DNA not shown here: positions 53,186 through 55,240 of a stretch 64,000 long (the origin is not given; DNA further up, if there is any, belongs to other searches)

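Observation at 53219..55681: AT-rich insertion with a solitary ATPase-Toprim (OLD / fused-PARIS-like) defence candidate splits the nif cluster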

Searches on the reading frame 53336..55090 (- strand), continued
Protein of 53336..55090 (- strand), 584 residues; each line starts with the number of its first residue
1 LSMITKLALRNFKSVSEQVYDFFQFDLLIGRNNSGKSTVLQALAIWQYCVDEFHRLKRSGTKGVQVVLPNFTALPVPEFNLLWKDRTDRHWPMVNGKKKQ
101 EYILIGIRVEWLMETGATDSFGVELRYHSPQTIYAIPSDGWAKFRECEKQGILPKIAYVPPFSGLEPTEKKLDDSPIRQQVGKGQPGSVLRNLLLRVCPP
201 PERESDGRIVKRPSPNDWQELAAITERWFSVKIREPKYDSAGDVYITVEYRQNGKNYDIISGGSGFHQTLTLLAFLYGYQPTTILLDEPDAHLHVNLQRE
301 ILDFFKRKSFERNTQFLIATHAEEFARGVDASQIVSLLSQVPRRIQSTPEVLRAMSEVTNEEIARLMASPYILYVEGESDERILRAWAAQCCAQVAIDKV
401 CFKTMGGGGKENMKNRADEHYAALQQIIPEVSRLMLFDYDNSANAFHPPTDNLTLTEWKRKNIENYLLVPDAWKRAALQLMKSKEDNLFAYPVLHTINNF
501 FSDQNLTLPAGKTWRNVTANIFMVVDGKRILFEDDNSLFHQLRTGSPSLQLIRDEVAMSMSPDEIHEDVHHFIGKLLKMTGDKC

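Call 56: search_dna_similar(query=window:53339-55084:-, collection=plasmids, mode=protein, max_rows=15)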
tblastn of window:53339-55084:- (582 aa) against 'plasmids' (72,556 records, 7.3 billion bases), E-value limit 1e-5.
Records with a match: 19; places in all: 19; records where one place covers at least 80% of the query: 1.
Best place of each record, by identity: <60% 19.
By first word of the organism name: Paraburkholderia 2; Burkholderia 2; Nostoc 1; Pseudoalteromonas 1; Rhizobium 1; Picosynechococcus 1; Emticicia 1; Methylobacter 1; Pseudohalocynthiibacter 1; Gloeobacter 1; and 7 more.
By predicted mobility (MOB-suite, as given by PLSDB): non-mobilizable 12; conjugative 6; mobilizable 1.
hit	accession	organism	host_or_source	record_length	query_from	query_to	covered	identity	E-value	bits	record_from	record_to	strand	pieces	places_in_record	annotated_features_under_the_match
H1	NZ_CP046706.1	Nostoc sp. ATCC 53789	-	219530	1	474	81%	23.5%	2e-18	97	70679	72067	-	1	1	AAA family ATPase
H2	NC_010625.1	Paraburkholderia phymatum STM815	-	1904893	3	400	68%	25.8%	1e-15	89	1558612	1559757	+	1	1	record has no annotation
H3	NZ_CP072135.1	Pseudoalteromonas xiamenensis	mangrove sediment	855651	2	386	66%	25.5%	6e-18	96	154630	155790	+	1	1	AAA family ATPase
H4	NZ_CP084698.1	Rhizobium ruizarguesonis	Pisum sativum L.,Cell culture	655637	9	400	67%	24.3%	8e-16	89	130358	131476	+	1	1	ATP-binding protein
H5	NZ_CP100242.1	Burkholderia glumae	cell culture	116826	2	400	69%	23.0%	2e-15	88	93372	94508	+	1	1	ATP-binding protein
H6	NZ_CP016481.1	Picosynechococcus sp. PCC 7117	cell culture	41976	2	405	69%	22.2%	7e-13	80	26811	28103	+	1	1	ATP-binding protein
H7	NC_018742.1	Emticicia oligotrophica DSM 17448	warm spring water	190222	1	323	55%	25.2%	3e-16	91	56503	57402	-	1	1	AAA family ATPase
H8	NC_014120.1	Paraburkholderia atlantica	-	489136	1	323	55%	24.9%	5e-15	87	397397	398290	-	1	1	AAA family ATPase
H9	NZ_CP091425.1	Methylobacter sp. YRD-M1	isolate,wetland soil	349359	2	320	55%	23.5%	2e-10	72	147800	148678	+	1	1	AAA family ATPase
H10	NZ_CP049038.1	Pseudohalocynthiibacter aestuariivivens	pure culutre,Seawater recirculating ...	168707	2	323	55%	23.1%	3e-11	74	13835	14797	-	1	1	AAA family ATPase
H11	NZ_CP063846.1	Gloeobacter morelensis MG652769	biofilm,cave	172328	202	484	49%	24.9%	3e-7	61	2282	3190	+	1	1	AAA family ATPase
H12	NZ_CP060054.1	Croceicoccus marinus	prokaryote,marine sediment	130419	155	400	42%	26.0%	7e-16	89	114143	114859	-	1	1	ATP-binding protein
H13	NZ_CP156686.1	Burkholderia stagnalis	Bacterial cells,soils collected in ...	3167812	240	470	40%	27.2%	3e-8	65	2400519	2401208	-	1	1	none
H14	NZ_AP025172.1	Cupriavidus sp. P-10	-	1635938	152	382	40%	23.2%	2e-8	66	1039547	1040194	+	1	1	none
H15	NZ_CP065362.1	Ruegeria sp. SCSIO 43209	Galaxea fascicularis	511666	259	474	37%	24.7%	2e-7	62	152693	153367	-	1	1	AAA family ATPase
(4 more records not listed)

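Call 57: search_dna_similar(query=window:53339-55084:-, collection=phages, mode=protein, max_rows=10)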
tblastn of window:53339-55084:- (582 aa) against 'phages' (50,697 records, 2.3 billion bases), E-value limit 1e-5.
No match.

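Call 58: find_related_loci(query=window:53339-55084:-, collection=metagenome_contigs, flank=5000)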
Query window:53339-55084:- (582 aa) in metagenome_contigs; peptide patterns used: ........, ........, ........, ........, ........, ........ (x = any residue, [..] = any of these).
132 stretches matched a pattern; 52 encode a relative of the query (tblastn E <= 1e-3); 52 distinct loci.
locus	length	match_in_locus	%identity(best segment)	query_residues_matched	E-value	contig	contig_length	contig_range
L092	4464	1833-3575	82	1-580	0e+0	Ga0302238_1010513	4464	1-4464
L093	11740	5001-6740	79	1-579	0e+0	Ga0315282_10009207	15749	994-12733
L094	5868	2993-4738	79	1-581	0e+0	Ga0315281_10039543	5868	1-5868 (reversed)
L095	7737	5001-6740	80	1-579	0e+0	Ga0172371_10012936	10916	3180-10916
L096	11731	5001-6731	79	1-579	0e+0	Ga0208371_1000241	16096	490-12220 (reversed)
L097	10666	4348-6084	75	1-578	0e+0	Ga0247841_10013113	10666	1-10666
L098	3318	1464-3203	77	1-579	0e+0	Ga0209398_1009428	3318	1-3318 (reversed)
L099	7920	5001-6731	77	1-579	0e+0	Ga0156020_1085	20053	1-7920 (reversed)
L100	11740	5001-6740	77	1-579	0e+0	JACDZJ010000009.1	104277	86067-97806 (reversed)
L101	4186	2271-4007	76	1-578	0e+0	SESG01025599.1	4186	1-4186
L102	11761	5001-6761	75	1-578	0e+0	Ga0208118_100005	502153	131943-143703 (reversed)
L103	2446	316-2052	75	1-578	0e+0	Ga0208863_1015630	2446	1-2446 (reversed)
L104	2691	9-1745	74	1-579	0e+0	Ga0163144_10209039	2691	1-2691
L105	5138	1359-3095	76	1-579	0e+0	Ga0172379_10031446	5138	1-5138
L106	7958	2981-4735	73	1-578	0e+0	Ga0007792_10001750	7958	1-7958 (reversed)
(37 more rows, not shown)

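Call 73: search_protein_families(library=padloc, proteins=[L090:7746-9818:+, L090:3201-5954:+], max_evalue=0.00001)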
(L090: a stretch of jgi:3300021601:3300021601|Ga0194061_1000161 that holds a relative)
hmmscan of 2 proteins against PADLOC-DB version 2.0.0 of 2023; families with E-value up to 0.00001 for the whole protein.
L090:7746-9818:+ (690 aa): 32 families (the best 25 are shown)
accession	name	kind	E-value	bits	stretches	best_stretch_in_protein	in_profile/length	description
PDLC01087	C3a187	-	1.6e-29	101.2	2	435-685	320-550/559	NERD+UvrD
PDLC00132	GajB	-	2.9e-25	87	3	428-513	208-298/625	UrvD helicase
PDLC00117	GajB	-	3.1e-22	76.8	2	605-677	510-574/604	UrvD helicase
PDLC00114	GajB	-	1.6e-19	67.9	2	232-600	8-382/635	UrvD helicase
PDLC03802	RTasHel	-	8.6e-17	59.2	1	244-514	17-273/675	DRT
PDLC00107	GajB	-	7.8e-15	52.5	1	252-509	35-293/587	UrvD helicase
PDLC00104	GajB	-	3.7e-14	50.4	1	236-477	8-206/574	UrvD helicase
PDLC00127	GajB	-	8.4e-14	49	1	609-677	505-566/594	UrvD helicase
PDLC00103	GajB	-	9.8e-13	45.9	1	387-582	162-359/612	UrvD helicase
PDLC00123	GajB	-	3.3e-12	43.8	1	608-675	440-505/540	UrvD helicase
PDLC00130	GajB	-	5.3e-12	42.8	1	610-678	509-569/589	UrvD helicase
PDLC00129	GajB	-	4.6e-11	40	1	413-524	205-317/594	UrvD helicase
PDLC00138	GajB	-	3.3e-10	37.3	1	432-590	218-374/581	UrvD helicase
PDLC00121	GajB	-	3.9e-10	36.9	0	432-477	200-242/565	UrvD helicase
PDLC00135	GajB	-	4.3e-10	37.1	1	594-678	497-580/603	UrvD helicase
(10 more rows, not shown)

L090:3201-5954:+ (917 aa): 30 families (the best 25 are shown)
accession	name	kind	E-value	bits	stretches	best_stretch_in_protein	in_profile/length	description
PDLC03632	MTase_III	-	0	1414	2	46-917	74-983/983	Type III methyltransferase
PDLC03354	MTase_II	-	5.4e-40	135.7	1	131-481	60-384/425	Type II methyltransferase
PDLC03636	MTase_III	-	3.6e-36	123.1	3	206-292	89-179/575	Type III methyltransferase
PDLC03644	MTase_III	-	1.6e-34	117.5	1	121-479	28-393/542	Type III methyltransferase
PDLC03634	MTase_III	-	1e-31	108.5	1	131-454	94-425/621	Type III methyltransferase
PDLC03638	MTase_III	-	1.9e-30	103.9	1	209-467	429-665/816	Type III methyltransferase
PDLC03635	MTase_III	-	8.2e-30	102.1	1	210-466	267-559/708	Type III methyltransferase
PDLC03339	MTase_II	-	5.9e-27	92.4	2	133-298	5-147/399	Type II methyltransferase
PDLC03633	MTase_III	-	4.8e-26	89.6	2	126-287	72-229/616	Type III methyltransferase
PDLC03300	MTase_II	-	3.9e-25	86.6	2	132-285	12-161/302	Type II methyltransferase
PDLC03641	MTase_III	-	5.2e-24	82.8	1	131-456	104-429/657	Type III methyltransferase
PDLC03371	MTase_II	-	4.5e-22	76.8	2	420-479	193-252/260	Type II methyltransferase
PDLC03216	MTase_II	-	5e-19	66.5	2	415-481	191-257/364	Type II methyltransferase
PDLC03738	oMTase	-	6.4e-19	65.9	2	416-481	202-267/376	orphan methyltransferase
PDLC03637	MTase_III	-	1.3e-17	61.6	1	131-299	121-276/513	Type III methyltransferase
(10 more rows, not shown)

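Call 76: fold_search(model_id=the predicted structure, library=viral)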
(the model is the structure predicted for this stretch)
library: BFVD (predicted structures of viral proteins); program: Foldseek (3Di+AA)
matches with E <= 10: 727; with E <= 0.001: 21
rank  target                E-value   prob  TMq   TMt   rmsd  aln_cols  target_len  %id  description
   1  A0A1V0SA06            4.2e-12  1.00  0.36  0.29  12.9       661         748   12  AAA domain protein [Catovirus CTV1]
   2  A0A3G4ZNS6            1.4e-11  1.00  0.36  0.26  14.0       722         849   11  ATP-dependent endonuclease [Terrestrivirus sp.]
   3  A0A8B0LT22            3.7e-10  1.00  0.31  0.55   6.7       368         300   13  ATPase AAA-type core domain-containing protein [uncultured archaeal virus]
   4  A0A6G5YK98            2.0e-09  1.00  0.34  0.52   8.8       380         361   13  (no name in the UniProt tables at hand)
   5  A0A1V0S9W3            1.4e-07  1.00  0.25  0.21  10.3       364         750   17  ATP-dependent endonuclease [Catovirus CTV1]
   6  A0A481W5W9            5.4e-06  1.00  0.31  0.63   7.1       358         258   11  ATP/GTP-binding protein [Fusobacterium phage Fnu1]
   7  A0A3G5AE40            8.8e-06  1.00  0.18  0.17  18.7       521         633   10  Uncharacterized protein [Hyperionvirus sp.]
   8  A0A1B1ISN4            8.7e-05  1.00  0.29  0.25  49.9       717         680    9  (no name in the UniProt tables at hand)
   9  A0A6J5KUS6            1.3e-04  1.00  0.27  0.28  54.4       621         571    9  Endonuclease subunit [uncultured Caudovirales phage]
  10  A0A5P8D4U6            1.5e-04  1.00  0.18  0.13   3.5       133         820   14  (no name in the UniProt tables at hand)
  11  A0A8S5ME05            1.5e-04  1.00  0.17  0.43   3.1       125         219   14  Chromosome partition protein [Siphoviridae sp. ctYh54]
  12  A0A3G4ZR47            1.8e-04  1.00  0.24  0.25   9.7       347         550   12  ABC transporter [Terrestrivirus sp.]
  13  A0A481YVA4            2.1e-04  1.00  0.15  0.11   4.6       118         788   18  Chromosome segregation ATPase [Marseillevirus LCMAC102]
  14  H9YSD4                2.2e-04  1.00  0.22  0.33  20.6       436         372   12  (no name in the UniProt tables at hand)
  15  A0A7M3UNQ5            4.2e-04  1.00  0.24  0.25   7.0       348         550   13  ABC transporter domain-containing protein [Pyramimonas orientalis virus]
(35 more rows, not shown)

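Call 94: find_encoding_contigs(protein=P0009, flank=6000, max_places=1)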
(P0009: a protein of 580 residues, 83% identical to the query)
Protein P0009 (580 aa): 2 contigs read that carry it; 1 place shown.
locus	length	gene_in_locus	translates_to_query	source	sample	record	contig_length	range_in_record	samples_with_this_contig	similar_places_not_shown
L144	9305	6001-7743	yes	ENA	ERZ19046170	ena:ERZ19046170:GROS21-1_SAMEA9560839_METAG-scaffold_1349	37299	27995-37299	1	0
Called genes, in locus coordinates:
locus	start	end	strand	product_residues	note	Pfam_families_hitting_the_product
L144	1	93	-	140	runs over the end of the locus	PF00072:Response_reg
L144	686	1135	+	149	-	PF00011:HSP20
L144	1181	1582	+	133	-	PF00011:HSP20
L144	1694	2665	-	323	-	PF08003:Methyltransf_9, PF13489:Methyltransf_23, PF13847:Methyltransf_31 (weak), PF08241:Methyltransf_11, PF08242:Methyltransf_12 (weak), PF13649:Methyltransf_25 (weak)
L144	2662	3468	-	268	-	PF13489:Methyltransf_23 (weak), PF13847:Methyltransf_31, PF08241:Methyltransf_11, PF08242:Methyltransf_12, PF13649:Methyltransf_25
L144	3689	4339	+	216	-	-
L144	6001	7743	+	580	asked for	PF02463:SMC_N (weak), PF13175:AAA_15, PF13476:AAA_23 (weak), PF13175:AAA_15, PF13304:AAA_21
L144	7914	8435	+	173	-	-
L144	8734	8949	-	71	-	-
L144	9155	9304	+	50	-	?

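Call 95: find_encoding_contigs(protein=P0011, flank=6000, max_places=1)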
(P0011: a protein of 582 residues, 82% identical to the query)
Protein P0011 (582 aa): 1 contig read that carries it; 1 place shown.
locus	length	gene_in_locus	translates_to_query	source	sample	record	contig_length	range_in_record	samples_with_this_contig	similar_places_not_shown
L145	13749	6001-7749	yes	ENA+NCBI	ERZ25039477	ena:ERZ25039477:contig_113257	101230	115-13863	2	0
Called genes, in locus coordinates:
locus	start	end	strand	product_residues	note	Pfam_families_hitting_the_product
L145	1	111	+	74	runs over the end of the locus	?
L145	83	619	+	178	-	-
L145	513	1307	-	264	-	PF01565:FAD_binding_4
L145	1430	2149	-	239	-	PF00378:ECH_1, PF16113:ECH_2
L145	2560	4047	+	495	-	PF13271:DUF4062, PF13749:HATPase_c_4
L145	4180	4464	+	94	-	-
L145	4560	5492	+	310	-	PF13391:HNH_2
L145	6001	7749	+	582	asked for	PF02463:SMC_N (faint), PF13175:AAA_15, PF13476:AAA_23 (weak), PF13304:AAA_21, PF13175:AAA_15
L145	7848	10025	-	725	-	PF20256:MoCoBD_2, PF02738:MoCoBD_1, PF20256:MoCoBD_2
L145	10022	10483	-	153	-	PF00111:Fer2, PF13085:Fer2_3, PF01799:Fer2_2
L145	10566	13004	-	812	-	PF02190:LON_substr_bdg, PF00004:AAA, PF07728:AAA_5 (weak), PF22667:Lon_lid, PF05362:Lon_C, PF13541:ChlI (weak)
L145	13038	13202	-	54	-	-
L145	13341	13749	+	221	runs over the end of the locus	PF00881:Nitroreductase, PF14512:TM1586_NiRdase (faint)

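Call 96: find_encoding_contigs(protein=P0013, flank=6000, max_places=1)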
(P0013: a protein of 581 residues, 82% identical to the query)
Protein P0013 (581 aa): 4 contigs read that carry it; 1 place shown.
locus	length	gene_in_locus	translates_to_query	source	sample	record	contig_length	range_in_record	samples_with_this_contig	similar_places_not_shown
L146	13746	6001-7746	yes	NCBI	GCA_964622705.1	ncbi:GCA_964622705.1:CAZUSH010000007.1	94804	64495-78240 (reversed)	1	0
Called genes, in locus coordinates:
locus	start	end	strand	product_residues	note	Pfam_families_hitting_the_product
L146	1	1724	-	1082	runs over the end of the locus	PF00474:SSF (weak), PF01590:GAF, PF13185:GAF_2, PF07228:SpoIIE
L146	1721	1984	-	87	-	-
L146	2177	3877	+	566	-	-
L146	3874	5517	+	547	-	PF00496:SBP_bac_5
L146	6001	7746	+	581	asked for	PF02463:SMC_N (weak), PF13175:AAA_15, PF13476:AAA_23 (weak), PF13304:AAA_21, PF13175:AAA_15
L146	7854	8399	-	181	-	PF00588:SpoU_methylase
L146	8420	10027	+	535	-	PF00389:2-Hacid_dh, PF00670:AdoHcyase_NAD (weak), PF02826:2-Hacid_dh_C, PF19304:PGDH_inter, PF01842:ACT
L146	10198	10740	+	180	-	PF00156:Pribosyltran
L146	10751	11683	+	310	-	PF02729:OTCace_N, PF00185:OTCace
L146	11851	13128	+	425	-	PF01979:Amidohydro_1, PF07969:Amidohydro_3 (weak), PF12890:DHOase, PF07969:Amidohydro_3 (weak)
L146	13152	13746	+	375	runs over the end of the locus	PF00988:CPSase_sm_chain, PF00117:GATase, PF07722:Peptidase_C26 (faint)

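Call 97: find_encoding_contigs(protein=P0014, flank=6000, max_places=1)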
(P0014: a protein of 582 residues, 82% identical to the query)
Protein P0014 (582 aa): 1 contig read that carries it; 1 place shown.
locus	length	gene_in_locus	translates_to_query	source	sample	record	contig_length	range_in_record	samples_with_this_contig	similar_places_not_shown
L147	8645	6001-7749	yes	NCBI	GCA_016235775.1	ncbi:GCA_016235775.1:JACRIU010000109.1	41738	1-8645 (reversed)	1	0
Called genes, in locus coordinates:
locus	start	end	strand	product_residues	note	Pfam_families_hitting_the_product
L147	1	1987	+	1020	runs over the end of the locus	PF04851:ResIII, PF19778:RE_endonuc (weak)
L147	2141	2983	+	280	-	PF02498:Bro-N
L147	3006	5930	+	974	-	PF01555:N6_N4_Mtase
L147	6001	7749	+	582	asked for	PF02463:SMC_N (weak), PF13175:AAA_15, PF13476:AAA_23 (weak), PF13304:AAA_21, PF13175:AAA_15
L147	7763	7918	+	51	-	PF13310:Virulence_RhuM (weak)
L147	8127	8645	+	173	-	PF13173:AAA_14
